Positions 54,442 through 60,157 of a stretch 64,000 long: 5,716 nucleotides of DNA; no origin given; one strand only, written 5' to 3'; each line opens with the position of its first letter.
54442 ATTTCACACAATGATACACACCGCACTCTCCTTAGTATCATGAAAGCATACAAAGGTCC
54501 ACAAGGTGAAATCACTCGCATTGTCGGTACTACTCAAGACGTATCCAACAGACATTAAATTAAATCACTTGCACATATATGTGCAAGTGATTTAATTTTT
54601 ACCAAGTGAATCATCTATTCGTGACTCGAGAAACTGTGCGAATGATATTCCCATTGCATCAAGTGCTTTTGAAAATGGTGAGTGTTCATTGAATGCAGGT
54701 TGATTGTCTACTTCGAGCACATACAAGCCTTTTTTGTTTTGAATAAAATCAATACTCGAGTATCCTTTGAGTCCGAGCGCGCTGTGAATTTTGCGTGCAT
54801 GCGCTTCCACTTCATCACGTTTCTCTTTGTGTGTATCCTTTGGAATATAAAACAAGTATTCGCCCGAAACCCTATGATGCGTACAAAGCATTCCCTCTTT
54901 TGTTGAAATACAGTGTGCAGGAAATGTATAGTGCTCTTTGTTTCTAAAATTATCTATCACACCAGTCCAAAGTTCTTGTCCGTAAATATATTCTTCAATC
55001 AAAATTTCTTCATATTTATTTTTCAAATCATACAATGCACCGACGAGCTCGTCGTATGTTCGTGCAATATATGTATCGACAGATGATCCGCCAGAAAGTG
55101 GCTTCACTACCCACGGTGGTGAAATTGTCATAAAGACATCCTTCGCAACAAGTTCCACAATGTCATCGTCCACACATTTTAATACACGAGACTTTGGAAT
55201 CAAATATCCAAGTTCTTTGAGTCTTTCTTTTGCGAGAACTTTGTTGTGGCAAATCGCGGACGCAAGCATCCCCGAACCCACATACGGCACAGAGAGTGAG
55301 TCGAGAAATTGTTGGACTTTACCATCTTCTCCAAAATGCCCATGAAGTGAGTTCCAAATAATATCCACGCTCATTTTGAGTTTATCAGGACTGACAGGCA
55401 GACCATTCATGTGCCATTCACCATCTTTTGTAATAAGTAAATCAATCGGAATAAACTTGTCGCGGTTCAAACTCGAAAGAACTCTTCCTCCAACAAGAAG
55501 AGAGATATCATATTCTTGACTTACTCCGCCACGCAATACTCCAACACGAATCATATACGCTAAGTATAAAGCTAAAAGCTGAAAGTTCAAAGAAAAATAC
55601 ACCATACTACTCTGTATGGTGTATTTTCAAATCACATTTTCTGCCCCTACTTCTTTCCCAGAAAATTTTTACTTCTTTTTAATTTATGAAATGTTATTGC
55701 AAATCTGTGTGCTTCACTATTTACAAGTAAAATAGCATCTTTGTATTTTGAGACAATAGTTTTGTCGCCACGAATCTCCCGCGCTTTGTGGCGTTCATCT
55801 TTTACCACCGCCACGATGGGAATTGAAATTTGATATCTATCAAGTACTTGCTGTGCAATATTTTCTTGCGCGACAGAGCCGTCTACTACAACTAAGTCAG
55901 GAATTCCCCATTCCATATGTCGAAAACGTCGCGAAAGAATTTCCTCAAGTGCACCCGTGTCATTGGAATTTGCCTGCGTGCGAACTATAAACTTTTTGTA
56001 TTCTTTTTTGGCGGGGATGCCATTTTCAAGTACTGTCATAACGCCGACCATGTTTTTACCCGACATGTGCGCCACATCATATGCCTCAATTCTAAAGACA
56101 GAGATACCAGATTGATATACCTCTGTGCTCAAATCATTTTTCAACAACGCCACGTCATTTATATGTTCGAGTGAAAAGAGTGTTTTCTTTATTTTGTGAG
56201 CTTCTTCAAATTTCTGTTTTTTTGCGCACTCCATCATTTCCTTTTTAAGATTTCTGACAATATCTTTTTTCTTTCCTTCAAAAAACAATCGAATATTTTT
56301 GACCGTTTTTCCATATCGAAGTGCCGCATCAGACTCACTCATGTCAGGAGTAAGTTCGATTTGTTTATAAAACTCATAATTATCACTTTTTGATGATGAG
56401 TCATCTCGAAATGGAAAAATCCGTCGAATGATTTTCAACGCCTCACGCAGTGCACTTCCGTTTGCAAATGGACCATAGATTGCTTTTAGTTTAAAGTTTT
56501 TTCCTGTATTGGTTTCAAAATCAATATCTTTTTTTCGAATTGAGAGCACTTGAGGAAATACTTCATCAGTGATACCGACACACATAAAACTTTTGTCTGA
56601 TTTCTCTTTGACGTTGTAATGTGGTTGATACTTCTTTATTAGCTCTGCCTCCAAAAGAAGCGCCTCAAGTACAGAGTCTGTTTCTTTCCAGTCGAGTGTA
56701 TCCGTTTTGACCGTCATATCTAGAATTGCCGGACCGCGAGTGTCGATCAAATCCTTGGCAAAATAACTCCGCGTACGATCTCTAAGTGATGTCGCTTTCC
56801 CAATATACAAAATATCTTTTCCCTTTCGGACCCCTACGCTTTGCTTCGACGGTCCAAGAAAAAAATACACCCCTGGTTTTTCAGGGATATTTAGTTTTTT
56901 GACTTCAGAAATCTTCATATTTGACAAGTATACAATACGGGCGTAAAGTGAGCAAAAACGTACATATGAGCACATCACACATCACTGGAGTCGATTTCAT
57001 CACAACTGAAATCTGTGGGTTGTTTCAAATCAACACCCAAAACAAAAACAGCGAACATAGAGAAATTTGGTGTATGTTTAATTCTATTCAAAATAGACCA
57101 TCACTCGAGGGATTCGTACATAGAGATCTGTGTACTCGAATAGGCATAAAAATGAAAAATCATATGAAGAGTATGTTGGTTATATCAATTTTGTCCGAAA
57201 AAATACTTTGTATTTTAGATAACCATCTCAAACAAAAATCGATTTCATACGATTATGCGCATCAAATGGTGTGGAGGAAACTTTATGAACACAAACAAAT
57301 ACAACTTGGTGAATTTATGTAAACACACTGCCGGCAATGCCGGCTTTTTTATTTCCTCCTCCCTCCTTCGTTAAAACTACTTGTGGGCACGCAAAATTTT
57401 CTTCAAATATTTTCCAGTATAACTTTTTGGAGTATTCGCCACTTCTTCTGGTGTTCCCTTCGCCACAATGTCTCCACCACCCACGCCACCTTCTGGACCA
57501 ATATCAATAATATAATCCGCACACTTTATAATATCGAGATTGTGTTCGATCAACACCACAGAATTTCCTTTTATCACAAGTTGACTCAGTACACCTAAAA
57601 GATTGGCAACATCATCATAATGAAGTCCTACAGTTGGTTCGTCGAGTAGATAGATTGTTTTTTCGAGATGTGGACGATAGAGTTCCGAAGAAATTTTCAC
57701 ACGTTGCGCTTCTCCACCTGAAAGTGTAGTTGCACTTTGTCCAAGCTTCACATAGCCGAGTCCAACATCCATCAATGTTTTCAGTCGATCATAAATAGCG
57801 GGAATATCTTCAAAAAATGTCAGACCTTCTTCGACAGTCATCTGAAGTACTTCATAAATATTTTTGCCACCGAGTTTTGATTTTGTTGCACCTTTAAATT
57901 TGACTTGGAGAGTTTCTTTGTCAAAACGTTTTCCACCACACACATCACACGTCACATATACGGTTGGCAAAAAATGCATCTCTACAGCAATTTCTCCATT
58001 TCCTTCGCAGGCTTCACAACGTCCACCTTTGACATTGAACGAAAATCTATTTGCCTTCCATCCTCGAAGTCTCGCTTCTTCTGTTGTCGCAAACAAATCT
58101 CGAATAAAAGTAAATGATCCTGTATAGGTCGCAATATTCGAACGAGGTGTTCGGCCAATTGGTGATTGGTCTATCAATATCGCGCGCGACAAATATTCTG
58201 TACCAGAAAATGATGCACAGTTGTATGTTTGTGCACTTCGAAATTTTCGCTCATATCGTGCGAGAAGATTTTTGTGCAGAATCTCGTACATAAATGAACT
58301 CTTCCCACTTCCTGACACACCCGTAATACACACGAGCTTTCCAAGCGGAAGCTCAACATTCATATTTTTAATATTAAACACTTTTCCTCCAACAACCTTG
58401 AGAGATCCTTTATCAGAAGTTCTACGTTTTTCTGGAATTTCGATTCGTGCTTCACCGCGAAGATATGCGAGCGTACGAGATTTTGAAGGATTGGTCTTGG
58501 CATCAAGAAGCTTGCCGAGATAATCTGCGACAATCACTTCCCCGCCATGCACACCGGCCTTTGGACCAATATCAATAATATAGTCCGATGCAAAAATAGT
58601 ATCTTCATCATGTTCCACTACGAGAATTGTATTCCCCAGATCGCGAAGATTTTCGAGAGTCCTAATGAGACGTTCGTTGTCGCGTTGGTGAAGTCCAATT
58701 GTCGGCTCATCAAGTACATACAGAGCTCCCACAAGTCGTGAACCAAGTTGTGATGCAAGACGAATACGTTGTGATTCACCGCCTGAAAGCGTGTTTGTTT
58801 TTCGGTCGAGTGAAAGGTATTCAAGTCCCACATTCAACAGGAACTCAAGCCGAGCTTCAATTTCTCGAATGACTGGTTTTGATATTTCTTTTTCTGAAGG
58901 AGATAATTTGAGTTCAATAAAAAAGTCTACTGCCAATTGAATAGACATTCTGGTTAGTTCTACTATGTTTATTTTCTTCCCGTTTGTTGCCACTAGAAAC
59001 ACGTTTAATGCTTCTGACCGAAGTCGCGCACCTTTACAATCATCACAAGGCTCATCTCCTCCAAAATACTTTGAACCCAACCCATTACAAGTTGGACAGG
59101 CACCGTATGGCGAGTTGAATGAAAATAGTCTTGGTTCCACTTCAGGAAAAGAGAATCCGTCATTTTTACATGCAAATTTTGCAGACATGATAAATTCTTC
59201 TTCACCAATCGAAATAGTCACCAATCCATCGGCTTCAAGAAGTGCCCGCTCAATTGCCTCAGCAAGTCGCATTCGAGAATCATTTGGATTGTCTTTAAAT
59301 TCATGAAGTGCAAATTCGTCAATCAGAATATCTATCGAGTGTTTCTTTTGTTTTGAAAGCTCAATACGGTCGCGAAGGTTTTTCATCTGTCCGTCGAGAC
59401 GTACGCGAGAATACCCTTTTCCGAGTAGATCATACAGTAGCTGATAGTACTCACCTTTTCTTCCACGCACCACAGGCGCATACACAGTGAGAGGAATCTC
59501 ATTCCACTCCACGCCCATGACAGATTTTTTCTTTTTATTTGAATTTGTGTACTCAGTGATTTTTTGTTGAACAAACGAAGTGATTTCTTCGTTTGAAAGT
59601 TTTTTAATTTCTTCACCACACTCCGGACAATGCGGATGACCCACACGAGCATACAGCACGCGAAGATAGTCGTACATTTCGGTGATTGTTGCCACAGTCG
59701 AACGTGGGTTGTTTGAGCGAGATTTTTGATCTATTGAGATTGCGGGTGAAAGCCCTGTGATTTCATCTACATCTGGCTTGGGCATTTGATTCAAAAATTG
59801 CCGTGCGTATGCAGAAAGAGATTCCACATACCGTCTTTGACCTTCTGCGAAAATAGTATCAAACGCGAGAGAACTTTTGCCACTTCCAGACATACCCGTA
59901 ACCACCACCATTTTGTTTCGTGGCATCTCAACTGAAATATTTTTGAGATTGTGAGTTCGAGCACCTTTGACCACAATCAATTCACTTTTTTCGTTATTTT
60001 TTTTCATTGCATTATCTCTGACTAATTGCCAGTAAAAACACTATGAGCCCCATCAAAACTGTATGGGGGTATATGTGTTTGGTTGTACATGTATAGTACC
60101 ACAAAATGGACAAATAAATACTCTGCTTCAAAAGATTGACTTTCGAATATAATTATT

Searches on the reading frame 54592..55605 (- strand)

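Call 77: search_protein_families(library=pfam, proteins=[window:54592-55605:-], max_evalue=0.0001)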
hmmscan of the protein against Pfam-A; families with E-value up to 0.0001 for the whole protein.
window:54592-55605:- (337 aa): 5 families
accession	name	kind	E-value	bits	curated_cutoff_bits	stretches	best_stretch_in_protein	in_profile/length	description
PF07478.18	Dala_Dala_lig_C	-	1.1e-23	84.3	24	1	154-328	28-201/204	D-ala D-ala ligase C-terminus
PF01820.27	Dala_Dala_lig_N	-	2.5e-20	73.6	34.6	1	20-111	1-121/121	D-ala D-ala ligase N-terminus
PF02655.19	ATP-grasp_3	-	2.6e-10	41.1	23.2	1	119-300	1-154/160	ATP-grasp domain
PF13535.11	ATP-grasp_4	-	7.1e-06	26.2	27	1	162-292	2-140/160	ATP-grasp domain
PF08443.16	RimK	-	3.6e-05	23.9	21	0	123-208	10-83/188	RimK-like ATP-grasp domain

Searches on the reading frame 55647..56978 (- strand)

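Call 77: search_protein_families(library=pfam, proteins=[window:55647-56978:-], max_evalue=0.0001)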
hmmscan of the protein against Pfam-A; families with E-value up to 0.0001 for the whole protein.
window:55647-56978:- (443 aa): 2 families
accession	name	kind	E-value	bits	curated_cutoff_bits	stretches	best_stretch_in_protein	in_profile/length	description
PF08459.17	UvrC_RNaseH_dom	-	1.8e-32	112.8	22.3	1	295-428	11-159/159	UvrC RNAse H endonuclease domain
PF01541.30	GIY-YIG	-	8.1e-05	23.3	22.6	0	54-122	12-78/78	GIY-YIG catalytic domain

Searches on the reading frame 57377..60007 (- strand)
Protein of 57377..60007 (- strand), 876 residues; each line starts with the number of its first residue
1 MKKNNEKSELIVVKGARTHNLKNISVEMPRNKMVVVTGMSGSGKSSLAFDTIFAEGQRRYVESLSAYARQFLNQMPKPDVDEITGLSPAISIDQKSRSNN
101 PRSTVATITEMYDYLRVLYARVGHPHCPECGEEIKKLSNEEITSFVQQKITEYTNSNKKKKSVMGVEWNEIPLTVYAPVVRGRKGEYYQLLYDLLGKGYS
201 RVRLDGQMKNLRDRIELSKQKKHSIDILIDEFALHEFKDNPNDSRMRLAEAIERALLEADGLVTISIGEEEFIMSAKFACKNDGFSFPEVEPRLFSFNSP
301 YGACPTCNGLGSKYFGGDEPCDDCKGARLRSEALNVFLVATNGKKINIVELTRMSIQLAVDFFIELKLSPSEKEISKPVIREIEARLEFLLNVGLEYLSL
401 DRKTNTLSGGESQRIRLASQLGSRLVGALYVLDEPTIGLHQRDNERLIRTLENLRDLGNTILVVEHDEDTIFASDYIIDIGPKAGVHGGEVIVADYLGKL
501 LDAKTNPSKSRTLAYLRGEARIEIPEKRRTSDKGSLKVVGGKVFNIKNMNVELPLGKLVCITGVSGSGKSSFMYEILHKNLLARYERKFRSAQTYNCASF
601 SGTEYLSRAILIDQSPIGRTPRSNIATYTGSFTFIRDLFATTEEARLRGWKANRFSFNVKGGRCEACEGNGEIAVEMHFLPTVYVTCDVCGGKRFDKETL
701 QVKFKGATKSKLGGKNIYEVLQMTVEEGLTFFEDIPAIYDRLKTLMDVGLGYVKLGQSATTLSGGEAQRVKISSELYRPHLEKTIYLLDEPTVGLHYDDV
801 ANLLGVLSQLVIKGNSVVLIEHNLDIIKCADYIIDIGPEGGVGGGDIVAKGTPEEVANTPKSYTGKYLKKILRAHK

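Call 77: search_protein_families(library=pfam, proteins=[window:57377-60007:-], max_evalue=0.0001)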
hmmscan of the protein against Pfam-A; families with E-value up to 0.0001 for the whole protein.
window:57377-60007:- (876 aa): 9 families
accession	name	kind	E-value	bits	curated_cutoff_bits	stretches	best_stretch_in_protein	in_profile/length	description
PF17760.6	UvrA_inter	-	3.3e-23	82.1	23.3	1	173-267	19-107/109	UvrA interaction domain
PF00005.33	ABC_tran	-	7.6e-21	75.6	25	0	739-792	86-136/137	ABC transporter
PF02463.25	SMC_N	-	3e-09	37.1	40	0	546-594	13-61/220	RecF/RecN/SMC N terminal domain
PF13304.12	AAA_21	-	1.5e-07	32.3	27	0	769-810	244-286/304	AAA domain, putative AbiEii toxin, Type IV TA system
PF13191.12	AAA_16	-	1.8e-07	32.3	32.6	0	27-71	20-63/167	AAA ATPase domain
PF20703.3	nSTAND1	-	5.5e-07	30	27.1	0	17-54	19-56/379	Novel STAND NTPase 1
PF20720.3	nSTAND3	-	8.2e-07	29.3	27.2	0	18-50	4-36/155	Novel STAND NTPase 3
PF13555.12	AAA_29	-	8.2e-07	29.1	27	0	25-47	16-38/61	P-loop containing region of AAA domain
PF00684.25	DnaJ_CXXCXGXG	-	2.9e-05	24.7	32.7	0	296-327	37-64/65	DnaJ central domain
